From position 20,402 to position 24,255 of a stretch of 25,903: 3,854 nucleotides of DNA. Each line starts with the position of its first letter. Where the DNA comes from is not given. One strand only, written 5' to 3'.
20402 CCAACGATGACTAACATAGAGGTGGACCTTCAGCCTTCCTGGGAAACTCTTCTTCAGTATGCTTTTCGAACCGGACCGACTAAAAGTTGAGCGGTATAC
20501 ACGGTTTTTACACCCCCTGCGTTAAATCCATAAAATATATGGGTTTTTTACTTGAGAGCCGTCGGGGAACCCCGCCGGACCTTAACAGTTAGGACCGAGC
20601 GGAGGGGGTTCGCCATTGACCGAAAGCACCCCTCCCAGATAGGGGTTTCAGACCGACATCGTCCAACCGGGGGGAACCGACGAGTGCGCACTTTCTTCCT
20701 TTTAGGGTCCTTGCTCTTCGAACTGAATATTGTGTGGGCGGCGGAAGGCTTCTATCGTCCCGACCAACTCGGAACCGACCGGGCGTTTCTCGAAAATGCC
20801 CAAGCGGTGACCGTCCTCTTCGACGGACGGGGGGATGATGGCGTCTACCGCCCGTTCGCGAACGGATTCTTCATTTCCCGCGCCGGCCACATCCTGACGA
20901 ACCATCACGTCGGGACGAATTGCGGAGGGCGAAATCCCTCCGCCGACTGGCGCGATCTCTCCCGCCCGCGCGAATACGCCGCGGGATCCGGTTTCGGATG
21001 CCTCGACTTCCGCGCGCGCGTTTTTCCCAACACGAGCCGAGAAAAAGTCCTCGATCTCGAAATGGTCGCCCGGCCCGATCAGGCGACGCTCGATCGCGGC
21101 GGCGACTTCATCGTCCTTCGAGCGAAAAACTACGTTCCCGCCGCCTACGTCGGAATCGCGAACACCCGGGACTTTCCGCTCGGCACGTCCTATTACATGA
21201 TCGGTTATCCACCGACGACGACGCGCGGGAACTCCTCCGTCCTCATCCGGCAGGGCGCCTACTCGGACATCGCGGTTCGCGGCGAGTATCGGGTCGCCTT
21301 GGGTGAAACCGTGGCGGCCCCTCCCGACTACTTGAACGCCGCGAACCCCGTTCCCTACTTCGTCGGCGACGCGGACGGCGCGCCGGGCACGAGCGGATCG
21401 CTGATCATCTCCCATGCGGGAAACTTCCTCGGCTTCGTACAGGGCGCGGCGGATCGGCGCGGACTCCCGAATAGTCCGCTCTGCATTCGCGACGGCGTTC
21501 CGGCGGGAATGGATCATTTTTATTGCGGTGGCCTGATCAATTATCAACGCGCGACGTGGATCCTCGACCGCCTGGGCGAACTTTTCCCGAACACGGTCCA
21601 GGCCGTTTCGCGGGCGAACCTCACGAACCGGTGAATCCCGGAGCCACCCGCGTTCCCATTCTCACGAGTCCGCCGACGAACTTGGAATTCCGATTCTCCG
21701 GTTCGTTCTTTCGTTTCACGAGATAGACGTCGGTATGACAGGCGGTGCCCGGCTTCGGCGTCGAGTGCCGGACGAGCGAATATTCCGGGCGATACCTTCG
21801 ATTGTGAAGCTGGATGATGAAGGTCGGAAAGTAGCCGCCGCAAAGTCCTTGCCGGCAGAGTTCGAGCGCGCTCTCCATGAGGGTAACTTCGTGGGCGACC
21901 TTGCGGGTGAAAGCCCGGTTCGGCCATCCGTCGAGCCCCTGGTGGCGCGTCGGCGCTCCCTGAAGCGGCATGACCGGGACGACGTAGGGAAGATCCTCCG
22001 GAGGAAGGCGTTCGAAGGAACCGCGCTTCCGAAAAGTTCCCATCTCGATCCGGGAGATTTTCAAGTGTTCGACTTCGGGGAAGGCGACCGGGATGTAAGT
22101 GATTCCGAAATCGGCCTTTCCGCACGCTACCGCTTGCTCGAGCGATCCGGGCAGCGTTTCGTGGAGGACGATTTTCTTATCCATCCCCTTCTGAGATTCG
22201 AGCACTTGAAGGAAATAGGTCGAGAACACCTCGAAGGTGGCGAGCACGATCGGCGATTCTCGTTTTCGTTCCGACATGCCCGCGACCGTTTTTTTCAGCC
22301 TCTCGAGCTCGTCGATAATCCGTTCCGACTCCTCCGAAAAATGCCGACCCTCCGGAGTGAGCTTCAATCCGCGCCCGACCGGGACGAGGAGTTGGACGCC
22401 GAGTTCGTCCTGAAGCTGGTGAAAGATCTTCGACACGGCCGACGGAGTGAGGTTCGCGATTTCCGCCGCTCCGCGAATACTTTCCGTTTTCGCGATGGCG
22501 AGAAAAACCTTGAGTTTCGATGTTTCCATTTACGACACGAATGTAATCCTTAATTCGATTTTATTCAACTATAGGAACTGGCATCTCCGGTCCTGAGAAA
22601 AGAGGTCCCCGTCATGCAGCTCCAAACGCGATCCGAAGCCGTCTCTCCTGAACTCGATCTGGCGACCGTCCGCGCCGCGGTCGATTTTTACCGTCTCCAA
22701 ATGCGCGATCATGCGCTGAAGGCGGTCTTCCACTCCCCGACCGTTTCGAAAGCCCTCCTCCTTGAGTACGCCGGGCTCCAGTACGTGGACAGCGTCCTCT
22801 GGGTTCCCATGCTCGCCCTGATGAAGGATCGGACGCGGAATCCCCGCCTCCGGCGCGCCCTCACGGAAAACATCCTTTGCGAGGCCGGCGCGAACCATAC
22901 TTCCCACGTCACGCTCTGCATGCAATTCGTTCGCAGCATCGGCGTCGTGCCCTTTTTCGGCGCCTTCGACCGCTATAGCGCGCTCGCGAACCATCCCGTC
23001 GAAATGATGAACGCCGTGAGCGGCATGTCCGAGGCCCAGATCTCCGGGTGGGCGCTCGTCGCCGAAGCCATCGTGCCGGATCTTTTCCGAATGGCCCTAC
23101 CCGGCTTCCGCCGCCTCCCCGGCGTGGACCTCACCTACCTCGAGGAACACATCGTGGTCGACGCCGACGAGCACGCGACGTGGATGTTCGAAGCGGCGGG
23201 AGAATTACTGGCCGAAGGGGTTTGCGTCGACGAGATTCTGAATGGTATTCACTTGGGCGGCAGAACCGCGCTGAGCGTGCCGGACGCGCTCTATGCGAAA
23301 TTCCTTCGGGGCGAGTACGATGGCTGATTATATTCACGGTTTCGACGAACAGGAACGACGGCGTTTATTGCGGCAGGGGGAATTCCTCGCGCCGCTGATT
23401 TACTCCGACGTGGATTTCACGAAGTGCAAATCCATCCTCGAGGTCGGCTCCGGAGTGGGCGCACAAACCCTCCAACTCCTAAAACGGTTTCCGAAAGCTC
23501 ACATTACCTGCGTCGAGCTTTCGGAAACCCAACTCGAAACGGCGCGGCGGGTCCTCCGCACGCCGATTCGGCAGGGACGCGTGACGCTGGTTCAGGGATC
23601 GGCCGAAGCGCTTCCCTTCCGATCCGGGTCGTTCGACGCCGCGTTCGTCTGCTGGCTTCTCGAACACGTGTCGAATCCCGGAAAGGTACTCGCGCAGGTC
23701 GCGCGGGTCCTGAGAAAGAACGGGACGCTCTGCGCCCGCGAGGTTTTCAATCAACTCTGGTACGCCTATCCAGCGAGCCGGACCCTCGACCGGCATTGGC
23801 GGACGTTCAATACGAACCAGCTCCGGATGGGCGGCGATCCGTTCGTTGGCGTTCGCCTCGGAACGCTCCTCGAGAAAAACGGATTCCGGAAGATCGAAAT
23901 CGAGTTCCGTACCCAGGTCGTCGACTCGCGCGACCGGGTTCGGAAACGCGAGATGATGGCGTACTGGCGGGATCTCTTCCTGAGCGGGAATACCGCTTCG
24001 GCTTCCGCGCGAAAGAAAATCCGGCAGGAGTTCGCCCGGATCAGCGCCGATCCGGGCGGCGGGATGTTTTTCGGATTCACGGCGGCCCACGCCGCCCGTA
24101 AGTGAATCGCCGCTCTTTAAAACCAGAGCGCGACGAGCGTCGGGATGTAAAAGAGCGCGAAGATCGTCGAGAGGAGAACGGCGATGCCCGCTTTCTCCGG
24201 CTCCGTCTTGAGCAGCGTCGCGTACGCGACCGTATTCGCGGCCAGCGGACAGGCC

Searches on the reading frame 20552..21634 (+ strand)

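Call 10: search_protein_families(library=pfam, proteins=[window:20552-21634:+], max_evalue=0.001)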
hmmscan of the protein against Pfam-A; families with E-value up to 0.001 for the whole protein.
window:20552-21634:+ (360 aa): 1 family
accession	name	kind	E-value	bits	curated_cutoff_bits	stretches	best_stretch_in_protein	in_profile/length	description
PF13365.12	Trypsin_2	-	4.1e-11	44.3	27.6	1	104-294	2-143/144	Trypsin-like peptidase domain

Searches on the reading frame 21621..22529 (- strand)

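Call 10: search_protein_families(library=pfam, proteins=[window:21621-22529:-], max_evalue=0.001)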
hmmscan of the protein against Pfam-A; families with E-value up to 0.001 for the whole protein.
window:21621-22529:- (302 aa): 2 families
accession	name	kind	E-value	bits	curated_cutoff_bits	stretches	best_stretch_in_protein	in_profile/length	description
PF00126.33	HTH_1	-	4.6e-16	58.9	26.6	1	5-62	3-60/60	Bacterial regulatory helix-turn-helix protein, lysR family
PF03466.25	LysR_substrate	-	1.6e-08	34.6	28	1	119-278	36-193/209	LysR substrate binding domain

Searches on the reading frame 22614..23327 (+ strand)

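Call 10: search_protein_families(library=pfam, proteins=[window:22614-23327:+], max_evalue=0.001)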
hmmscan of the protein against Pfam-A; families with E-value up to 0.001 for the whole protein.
window:22614-23327:+ (237 aa): 1 family
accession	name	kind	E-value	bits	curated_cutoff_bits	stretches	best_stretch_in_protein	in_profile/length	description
PF14518.11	Haem_oxygenas_2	-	4.8e-15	56.2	28.9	1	51-212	2-169/177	Iron-containing redox enzyme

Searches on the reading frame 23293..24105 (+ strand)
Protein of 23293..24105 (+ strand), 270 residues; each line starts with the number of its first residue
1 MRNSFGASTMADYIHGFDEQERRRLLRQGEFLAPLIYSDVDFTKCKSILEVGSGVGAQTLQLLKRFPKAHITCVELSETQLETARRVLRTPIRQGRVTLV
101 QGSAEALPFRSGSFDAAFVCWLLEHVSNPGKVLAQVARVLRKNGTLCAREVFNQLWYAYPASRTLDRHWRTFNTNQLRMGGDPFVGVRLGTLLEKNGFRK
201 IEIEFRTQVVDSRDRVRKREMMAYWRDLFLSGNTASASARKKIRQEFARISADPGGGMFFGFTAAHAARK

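Call 10: search_protein_families(library=pfam, proteins=[window:23293-24105:+], max_evalue=0.001)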
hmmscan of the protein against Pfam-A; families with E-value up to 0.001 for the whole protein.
window:23293-24105:+ (270 aa): 10 families
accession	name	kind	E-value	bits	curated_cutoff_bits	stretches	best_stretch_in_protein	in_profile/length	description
PF08241.18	Methyltransf_11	-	7.7e-23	81.4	21.2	1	49-147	1-94/95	Methyltransferase domain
PF13649.12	Methyltransf_25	-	6.1e-21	75.4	27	1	48-144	1-97/97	Methyltransferase domain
PF08242.18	Methyltransf_12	-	1.5e-14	54.9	30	1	49-146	1-98/98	Methyltransferase domain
PF13847.12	Methyltransf_31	-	3e-14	53.4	27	1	46-152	5-113/145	Methyltransferase domain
PF01209.24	Ubie_methyltran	-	2.2e-11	44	20.1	1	44-151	47-154/233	ubiE/COQ5 methyltransferase family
PF13489.12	Methyltransf_23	-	1.4e-10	41.6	27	1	18-202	2-163/164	Methyltransferase domain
PF00891.24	Methyltransf_2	-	8.5e-06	25.7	22.3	1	36-147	54-163/210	O-methyltransferase domain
PF05891.18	Methyltransf_PK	-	1.3e-05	25.3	27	1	25-151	35-162/218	AdoMet dependent proline di-methyltransferase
PF00398.26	RrnaAD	-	0.00026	20.6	24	1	37-101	23-82/263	Ribosomal RNA adenine dimethylase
PF05175.20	MTS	-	0.00031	20.8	23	1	44-94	31-81/170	Methyltransferase small domain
